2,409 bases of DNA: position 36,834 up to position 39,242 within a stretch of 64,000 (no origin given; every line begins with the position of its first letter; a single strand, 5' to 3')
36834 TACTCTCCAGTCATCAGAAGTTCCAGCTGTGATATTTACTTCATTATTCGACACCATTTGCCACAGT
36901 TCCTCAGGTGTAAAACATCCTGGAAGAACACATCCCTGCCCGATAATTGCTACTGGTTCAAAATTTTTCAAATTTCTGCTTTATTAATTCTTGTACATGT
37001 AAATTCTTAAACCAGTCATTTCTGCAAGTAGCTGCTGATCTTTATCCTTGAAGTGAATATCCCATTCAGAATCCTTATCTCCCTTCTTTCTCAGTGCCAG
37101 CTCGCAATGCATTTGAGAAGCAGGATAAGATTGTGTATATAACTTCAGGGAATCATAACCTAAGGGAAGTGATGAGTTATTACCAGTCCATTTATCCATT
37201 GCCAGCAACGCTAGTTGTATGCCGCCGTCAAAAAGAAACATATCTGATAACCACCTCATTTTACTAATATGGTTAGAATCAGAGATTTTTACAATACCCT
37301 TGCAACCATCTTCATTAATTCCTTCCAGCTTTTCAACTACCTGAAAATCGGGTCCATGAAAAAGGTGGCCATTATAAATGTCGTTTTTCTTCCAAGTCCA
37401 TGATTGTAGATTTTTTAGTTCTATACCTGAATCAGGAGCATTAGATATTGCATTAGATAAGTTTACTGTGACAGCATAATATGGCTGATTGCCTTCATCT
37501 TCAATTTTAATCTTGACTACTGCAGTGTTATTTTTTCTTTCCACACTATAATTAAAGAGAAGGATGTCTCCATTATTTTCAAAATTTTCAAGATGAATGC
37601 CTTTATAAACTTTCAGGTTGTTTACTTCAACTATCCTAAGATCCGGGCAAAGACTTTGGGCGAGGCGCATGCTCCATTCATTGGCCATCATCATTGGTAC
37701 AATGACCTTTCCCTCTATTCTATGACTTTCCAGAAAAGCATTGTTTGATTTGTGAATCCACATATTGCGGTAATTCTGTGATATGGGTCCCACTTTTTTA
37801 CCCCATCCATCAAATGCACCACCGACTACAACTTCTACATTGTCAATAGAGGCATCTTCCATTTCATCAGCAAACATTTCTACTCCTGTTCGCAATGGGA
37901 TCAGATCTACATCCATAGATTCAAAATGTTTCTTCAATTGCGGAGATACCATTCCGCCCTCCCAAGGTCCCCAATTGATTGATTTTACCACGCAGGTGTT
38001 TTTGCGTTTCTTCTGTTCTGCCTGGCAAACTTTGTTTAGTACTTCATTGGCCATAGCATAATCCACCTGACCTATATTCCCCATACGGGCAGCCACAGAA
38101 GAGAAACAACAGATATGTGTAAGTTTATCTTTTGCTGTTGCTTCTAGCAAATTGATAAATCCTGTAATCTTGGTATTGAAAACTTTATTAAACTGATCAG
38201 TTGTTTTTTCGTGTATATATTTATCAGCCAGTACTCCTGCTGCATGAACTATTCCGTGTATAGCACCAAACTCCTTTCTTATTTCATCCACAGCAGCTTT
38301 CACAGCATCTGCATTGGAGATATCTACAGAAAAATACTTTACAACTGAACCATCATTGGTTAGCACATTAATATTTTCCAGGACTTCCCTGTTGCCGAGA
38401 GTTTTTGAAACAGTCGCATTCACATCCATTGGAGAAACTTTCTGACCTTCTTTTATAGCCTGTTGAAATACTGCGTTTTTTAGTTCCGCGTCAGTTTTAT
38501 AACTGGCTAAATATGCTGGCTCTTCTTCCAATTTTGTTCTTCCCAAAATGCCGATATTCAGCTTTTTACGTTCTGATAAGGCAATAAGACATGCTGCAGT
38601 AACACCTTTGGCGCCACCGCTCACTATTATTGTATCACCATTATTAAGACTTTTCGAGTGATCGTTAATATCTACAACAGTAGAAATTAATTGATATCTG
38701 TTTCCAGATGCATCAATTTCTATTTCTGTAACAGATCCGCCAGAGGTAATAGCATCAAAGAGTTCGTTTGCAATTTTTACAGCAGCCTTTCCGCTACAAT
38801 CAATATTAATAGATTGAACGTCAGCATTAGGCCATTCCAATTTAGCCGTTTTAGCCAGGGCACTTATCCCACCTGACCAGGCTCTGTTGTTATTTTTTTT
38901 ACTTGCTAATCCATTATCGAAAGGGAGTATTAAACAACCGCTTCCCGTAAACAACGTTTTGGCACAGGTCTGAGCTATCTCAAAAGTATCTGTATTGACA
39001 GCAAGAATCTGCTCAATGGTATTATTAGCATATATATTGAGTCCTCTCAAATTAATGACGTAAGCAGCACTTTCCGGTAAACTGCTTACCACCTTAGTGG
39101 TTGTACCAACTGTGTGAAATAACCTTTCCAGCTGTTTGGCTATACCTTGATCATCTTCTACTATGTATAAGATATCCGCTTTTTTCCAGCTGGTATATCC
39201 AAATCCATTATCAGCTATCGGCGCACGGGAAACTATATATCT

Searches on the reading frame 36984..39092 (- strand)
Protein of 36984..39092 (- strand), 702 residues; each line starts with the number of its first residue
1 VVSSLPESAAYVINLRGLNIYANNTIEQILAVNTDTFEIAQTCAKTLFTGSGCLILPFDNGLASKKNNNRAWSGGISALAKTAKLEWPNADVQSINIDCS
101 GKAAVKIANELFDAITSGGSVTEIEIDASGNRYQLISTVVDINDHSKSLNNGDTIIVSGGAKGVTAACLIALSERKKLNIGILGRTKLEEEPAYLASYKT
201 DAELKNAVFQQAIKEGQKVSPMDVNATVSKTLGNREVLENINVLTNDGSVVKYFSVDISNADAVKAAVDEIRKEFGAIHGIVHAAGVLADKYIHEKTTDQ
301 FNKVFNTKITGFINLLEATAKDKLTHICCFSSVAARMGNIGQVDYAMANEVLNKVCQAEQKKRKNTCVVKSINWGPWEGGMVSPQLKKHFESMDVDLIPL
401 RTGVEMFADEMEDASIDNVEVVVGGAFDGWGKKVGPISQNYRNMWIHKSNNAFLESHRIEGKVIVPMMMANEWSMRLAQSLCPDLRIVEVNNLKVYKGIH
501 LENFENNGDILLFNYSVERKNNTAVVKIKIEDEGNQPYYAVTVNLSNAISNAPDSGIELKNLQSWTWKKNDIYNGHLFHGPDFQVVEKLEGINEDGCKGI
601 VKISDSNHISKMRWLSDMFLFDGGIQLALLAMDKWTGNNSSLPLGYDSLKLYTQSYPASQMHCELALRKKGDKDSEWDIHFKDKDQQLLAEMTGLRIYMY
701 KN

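Call 57: search_protein_families(library=pfam, proteins=[window:36984-39092:-], max_evalue=0.0001)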
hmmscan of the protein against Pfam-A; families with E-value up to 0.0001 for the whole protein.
window:36984-39092:- (702 aa): 4 families
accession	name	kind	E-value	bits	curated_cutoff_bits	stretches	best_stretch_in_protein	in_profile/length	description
PF08659.16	KR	-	7.2e-38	130.7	22.6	1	154-378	2-179/180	KR domain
PF00106.31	adh_short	-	1.1e-13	51.5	26.6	1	237-364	37-168/195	short chain dehydrogenase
PF13561.12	adh_short_C2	-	2.6e-13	50.5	27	1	234-355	29-153/236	Enoyl-(Acyl carrier protein) reductase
PF14765.12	PS-DH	-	4.6e-07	30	23.7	1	575-699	29-158/166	Polyketide synthase dehydratase N-terminal domain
